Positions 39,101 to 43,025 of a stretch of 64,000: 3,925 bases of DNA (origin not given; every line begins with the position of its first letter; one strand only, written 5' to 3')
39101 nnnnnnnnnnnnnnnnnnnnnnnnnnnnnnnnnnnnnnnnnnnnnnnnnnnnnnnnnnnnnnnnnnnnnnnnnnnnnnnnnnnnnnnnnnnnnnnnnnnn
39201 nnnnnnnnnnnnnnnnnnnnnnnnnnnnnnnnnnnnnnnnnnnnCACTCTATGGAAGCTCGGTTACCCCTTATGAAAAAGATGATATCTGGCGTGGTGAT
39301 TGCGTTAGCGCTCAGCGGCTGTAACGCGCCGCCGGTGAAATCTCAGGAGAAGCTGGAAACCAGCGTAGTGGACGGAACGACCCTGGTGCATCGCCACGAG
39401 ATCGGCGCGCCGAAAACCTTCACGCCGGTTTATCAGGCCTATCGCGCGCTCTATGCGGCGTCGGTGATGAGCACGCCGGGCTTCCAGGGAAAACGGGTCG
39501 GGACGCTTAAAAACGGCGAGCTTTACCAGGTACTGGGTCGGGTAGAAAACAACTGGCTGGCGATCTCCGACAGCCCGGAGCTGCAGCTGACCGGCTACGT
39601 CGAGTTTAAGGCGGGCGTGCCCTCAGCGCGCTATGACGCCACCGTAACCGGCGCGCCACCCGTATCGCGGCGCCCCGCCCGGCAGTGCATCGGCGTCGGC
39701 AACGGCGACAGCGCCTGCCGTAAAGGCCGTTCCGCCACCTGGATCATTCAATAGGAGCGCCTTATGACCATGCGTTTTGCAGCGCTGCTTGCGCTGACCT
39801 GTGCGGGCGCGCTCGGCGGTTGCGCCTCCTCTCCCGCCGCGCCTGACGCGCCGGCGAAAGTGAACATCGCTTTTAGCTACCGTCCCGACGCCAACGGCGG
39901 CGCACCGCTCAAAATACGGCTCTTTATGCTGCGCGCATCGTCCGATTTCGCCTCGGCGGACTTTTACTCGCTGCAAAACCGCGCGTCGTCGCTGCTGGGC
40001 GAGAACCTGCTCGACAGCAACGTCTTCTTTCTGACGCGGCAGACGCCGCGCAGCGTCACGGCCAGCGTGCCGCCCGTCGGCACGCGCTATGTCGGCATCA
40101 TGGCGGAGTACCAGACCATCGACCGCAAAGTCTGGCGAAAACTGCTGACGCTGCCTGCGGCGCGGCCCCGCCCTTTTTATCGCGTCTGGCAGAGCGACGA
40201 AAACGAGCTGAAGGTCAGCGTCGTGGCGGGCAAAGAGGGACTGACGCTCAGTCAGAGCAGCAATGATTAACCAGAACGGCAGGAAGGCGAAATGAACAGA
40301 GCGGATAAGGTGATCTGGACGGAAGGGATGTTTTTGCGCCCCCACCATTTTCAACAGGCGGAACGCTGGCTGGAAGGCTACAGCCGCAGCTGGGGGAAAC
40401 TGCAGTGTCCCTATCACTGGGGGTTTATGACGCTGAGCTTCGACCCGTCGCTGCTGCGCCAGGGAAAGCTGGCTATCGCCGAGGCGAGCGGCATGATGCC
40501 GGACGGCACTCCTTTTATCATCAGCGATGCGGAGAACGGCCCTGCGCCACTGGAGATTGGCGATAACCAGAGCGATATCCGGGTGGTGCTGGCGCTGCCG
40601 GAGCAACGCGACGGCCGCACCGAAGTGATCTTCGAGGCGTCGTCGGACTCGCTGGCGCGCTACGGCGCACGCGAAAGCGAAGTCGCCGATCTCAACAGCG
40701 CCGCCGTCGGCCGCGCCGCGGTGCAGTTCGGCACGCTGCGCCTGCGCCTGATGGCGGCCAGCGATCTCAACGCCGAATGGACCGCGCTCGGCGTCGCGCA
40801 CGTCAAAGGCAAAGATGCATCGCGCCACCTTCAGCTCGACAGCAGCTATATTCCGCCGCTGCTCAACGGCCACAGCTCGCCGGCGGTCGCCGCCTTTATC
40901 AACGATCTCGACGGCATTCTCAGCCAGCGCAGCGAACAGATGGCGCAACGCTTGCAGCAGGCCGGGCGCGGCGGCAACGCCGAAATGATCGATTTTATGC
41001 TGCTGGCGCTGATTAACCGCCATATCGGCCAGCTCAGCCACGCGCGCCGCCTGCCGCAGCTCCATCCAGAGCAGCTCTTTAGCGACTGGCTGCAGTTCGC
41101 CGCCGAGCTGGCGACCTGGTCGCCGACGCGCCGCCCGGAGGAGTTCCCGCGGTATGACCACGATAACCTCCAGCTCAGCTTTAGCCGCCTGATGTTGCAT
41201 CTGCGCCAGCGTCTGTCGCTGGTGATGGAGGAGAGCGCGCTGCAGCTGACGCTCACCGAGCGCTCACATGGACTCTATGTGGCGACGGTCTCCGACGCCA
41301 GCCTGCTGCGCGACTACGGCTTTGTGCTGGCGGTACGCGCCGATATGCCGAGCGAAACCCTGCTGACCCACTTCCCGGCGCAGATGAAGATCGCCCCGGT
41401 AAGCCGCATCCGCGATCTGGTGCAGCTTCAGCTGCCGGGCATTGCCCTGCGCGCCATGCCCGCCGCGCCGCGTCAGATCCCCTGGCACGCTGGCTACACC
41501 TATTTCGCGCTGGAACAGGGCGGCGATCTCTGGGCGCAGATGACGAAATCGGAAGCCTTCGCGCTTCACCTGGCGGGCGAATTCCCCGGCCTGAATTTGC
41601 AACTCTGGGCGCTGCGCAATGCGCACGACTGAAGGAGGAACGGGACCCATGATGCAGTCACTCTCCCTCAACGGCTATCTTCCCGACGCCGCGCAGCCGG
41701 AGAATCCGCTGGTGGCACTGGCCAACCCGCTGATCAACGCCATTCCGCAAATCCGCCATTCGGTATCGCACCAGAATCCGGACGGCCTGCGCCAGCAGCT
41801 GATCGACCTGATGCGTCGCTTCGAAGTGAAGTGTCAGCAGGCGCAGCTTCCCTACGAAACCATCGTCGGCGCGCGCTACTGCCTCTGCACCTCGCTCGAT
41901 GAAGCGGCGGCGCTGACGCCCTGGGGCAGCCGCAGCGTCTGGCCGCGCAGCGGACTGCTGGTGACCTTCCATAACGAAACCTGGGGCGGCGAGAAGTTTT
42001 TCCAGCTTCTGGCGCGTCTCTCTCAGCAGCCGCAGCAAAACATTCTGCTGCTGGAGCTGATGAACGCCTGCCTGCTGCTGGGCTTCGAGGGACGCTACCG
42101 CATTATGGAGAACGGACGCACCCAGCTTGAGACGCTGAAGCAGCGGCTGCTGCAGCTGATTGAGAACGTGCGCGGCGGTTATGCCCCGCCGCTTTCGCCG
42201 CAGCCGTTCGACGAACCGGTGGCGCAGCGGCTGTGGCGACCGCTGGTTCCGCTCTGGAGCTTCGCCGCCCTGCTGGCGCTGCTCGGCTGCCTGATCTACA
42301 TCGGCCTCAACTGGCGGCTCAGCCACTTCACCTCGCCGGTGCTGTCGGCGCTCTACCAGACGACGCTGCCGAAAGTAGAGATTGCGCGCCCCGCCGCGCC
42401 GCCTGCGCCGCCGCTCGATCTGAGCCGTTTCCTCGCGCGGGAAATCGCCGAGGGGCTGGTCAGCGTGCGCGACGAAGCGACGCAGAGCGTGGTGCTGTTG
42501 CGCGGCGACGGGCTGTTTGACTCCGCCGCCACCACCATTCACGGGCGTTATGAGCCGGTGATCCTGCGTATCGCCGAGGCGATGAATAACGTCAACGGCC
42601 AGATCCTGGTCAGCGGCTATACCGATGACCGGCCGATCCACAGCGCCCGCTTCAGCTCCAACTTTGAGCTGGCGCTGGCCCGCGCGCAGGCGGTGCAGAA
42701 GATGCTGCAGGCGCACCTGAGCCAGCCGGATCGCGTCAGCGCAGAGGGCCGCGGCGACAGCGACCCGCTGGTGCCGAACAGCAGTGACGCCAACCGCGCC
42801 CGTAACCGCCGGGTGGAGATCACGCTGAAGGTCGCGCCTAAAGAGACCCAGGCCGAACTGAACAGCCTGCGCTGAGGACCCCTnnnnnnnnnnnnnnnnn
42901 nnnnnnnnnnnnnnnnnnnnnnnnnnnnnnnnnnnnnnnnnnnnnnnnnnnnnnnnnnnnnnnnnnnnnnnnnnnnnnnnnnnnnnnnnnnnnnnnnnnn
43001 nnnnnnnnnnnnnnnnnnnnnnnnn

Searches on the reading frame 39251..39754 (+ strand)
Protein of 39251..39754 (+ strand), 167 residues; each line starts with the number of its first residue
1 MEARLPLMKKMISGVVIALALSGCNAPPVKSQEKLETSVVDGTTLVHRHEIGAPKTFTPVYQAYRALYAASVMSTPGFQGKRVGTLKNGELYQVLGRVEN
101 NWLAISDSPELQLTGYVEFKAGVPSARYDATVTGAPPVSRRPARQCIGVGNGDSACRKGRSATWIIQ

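Call 6: search_protein_families(library=pfam, proteins=[window:39251-39754:+], max_evalue=0.01)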
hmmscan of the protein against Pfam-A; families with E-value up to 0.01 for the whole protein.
window:39251-39754:+ (167 aa): 2 families
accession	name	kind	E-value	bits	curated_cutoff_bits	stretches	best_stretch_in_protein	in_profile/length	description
PF08239.17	SH3_3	-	2.2e-05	25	27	1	74-117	7-48/54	Bacterial SH3 domain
PF08139.17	LPAM_1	-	3.1e-05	24.6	20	1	8-25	1-18/18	Prokaryotic membrane lipoprotein lipid attachment site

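Call 60: search_protein_families(library=ncbifam, proteins=[window:39251-39754:+], max_evalue=0.001)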
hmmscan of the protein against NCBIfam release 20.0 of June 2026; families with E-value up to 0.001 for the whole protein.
window:39251-39754:+ (167 aa): 1 family
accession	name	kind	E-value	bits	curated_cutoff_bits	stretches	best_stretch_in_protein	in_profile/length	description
NF041850.1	VI_secsys_TagV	equivalog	2.2e-42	144.5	300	1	14-167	8-166/166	type VI secretion system accessory protein TagV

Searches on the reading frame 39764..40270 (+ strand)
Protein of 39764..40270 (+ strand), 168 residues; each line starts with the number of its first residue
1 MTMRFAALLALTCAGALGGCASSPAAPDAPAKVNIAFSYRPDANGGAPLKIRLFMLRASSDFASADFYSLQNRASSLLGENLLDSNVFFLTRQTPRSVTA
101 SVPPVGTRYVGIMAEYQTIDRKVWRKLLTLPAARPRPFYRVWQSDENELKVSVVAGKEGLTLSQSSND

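Call 6: search_protein_families(library=pfam, proteins=[window:39764-40270:+], max_evalue=0.01)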
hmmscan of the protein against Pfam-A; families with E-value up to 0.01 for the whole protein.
window:39764-40270:+ (168 aa): 1 family
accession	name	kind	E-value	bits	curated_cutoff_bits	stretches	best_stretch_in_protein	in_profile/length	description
PF12790.13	T6SS-SciN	-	1.8e-17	63.6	27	1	45-151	20-115/120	Type VI secretion lipoprotein, VasD, EvfM, TssJ, VC_A0113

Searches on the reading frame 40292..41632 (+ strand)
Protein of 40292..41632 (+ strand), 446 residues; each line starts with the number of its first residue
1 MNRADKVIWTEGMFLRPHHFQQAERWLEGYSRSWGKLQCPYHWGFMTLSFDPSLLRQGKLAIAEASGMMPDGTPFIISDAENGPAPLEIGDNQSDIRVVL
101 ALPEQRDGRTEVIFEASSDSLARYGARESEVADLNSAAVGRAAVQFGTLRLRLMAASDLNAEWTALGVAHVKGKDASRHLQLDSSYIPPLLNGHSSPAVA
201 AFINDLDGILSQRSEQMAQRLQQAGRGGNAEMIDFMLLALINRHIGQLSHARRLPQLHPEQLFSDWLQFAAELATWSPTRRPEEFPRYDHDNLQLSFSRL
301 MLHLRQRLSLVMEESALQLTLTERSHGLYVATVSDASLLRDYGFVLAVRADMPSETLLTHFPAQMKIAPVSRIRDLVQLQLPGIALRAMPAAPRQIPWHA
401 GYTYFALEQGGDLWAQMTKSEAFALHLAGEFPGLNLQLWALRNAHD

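Call 20: search_protein_families(library=pfam, proteins=[window:40292-41632:+], max_evalue=0.001)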
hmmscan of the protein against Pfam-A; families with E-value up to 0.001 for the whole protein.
window:40292-41632:+ (446 aa): 1 family
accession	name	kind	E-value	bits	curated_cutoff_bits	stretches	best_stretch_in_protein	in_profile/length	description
PF05936.17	T6SS_VasE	-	9.6e-148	492.9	23.4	1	19-441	1-429/429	Bacterial Type VI secretion, VC_A0110, EvfL, ImpJ, VasE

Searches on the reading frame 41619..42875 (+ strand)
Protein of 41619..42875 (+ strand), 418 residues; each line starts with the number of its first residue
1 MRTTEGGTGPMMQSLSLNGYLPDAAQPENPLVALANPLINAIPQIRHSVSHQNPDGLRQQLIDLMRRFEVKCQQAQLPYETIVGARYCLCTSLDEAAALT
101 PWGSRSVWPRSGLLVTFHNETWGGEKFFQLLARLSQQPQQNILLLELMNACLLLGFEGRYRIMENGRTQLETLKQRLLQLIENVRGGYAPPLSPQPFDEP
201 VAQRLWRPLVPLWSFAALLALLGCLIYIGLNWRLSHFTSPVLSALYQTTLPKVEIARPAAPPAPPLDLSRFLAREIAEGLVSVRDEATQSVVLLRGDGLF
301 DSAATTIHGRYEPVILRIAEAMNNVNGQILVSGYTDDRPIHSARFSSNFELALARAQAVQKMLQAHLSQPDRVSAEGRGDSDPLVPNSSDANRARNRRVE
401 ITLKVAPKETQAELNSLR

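Call 20: search_protein_families(library=pfam, proteins=[window:41619-42875:+], max_evalue=0.001)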
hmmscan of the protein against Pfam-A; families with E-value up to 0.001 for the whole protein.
window:41619-42875:+ (418 aa): 2 families
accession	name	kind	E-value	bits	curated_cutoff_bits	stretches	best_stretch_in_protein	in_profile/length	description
PF09850.14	DotU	-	1.8e-69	233.9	27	1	30-232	1-204/205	Type VI secretion system protein DotU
PF00691.25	OmpA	-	2.6e-15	57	27.2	1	299-397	1-98/98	OmpA family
